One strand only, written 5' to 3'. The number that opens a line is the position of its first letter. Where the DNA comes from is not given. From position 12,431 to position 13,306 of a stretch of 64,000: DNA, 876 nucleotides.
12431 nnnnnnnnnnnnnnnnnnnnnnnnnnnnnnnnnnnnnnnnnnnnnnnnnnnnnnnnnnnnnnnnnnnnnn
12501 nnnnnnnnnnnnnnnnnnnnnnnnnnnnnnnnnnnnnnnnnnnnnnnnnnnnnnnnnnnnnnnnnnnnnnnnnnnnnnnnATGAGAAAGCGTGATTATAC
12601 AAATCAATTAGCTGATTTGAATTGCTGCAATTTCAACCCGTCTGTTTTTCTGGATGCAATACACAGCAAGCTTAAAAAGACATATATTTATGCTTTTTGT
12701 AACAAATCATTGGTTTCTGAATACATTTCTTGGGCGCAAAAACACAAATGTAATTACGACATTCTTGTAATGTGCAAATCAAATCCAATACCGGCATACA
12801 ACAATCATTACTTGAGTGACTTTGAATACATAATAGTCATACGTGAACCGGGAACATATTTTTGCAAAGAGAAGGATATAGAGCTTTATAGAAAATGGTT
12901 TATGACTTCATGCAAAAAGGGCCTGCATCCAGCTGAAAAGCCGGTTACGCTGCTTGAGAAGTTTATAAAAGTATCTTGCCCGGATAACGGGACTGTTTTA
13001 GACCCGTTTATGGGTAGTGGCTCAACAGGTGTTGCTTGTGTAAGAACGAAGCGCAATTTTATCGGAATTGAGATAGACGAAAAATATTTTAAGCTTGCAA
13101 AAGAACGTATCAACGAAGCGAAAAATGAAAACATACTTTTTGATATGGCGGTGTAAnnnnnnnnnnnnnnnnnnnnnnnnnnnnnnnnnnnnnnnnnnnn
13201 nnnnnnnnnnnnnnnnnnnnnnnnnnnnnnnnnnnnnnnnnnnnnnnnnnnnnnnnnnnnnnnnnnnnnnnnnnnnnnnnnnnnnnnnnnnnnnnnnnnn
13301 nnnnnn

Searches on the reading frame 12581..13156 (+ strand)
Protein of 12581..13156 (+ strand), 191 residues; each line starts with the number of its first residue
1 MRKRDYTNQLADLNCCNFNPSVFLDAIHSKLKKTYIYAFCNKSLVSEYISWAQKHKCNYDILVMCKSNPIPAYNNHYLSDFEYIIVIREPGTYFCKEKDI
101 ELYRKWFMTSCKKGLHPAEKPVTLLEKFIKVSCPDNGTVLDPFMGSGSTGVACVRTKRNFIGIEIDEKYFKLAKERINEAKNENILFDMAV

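Call 7: search_protein_families(library=pfam, proteins=[window:12581-13156:+], max_evalue=0.1)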
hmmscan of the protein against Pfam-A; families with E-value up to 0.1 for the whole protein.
window:12581-13156:+ (191 aa): 4 families
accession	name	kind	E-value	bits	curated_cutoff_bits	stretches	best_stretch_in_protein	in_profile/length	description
PF01555.25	N6_N4_Mtase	-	5.7e-27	95.5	26.7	1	47-175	73-221/221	DNA methylase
PF13847.12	Methyltransf_31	-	0.0069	16.5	27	1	136-188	4-59/145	Methyltransferase domain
PF03602.21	Cons_hypoth95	-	0.013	15.6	24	1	136-184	42-91/182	Conserved hypothetical protein 95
PF02086.21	MethyltransfD12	-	0.02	15.1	22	1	127-179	10-64/253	D12 class N6 adenine-specific DNA methyltransferase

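Call 8: search_protein_families(library=phrogs, proteins=[window:12581-13156:+], max_evalue=0.1)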
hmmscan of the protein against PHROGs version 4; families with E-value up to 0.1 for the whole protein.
window:12581-13156:+ (191 aa): 12 families
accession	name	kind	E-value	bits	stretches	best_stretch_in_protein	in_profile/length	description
phrog_67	-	other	4.4e-45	156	1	34-187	189-353/743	DNA methyltransferase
phrog_3008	-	other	2.6e-27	96.6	1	105-187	134-221/244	DNA methyltransferase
phrog_18293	-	other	1.8e-26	93.4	1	107-184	37-114/119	methyltransferase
phrog_498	-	other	3.6e-23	82.9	1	106-184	349-427/633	DNA methyltransferase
phrog_23148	-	unknown function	7.7e-19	69.3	1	114-183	83-152/165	-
phrog_8769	-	other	9.9e-19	68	1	131-181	7-57/71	methyltransferase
phrog_23085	-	unknown function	3e-14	53.9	1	93-184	19-112/138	-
phrog_6952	-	other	3.3e-14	54.2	1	114-180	112-178/181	DNA methyltransferase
phrog_12517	-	unknown function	4.5e-07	30.3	1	124-184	94-154/316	-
phrog_16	-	DNA, RNA and nucleotide metabolism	9.1e-06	25.1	1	112-188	844-923/986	DNA helicase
phrog_18146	-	other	0.00012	22.1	1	127-169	60-103/452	DNA methyltransferase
phrog_11787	-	other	0.012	15.5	1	136-187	311-362/458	DNA methyltransferase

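Call 26: list_cluster_members(proteins=[P0001, P0005, window:12581-13156:+])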
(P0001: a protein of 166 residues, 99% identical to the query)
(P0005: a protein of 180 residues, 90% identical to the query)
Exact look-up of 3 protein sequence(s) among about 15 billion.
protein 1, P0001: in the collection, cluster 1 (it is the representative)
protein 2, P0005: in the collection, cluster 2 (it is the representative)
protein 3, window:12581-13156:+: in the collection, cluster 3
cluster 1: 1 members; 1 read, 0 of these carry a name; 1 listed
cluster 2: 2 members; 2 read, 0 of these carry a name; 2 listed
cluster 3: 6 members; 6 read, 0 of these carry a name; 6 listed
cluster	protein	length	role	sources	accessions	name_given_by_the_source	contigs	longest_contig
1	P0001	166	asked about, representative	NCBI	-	-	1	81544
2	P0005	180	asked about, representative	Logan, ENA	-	-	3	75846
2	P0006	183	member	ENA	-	-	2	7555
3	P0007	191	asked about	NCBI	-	-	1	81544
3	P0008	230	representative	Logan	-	-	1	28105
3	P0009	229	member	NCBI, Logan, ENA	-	-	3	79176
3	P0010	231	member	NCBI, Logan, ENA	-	-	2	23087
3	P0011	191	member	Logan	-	-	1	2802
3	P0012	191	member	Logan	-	-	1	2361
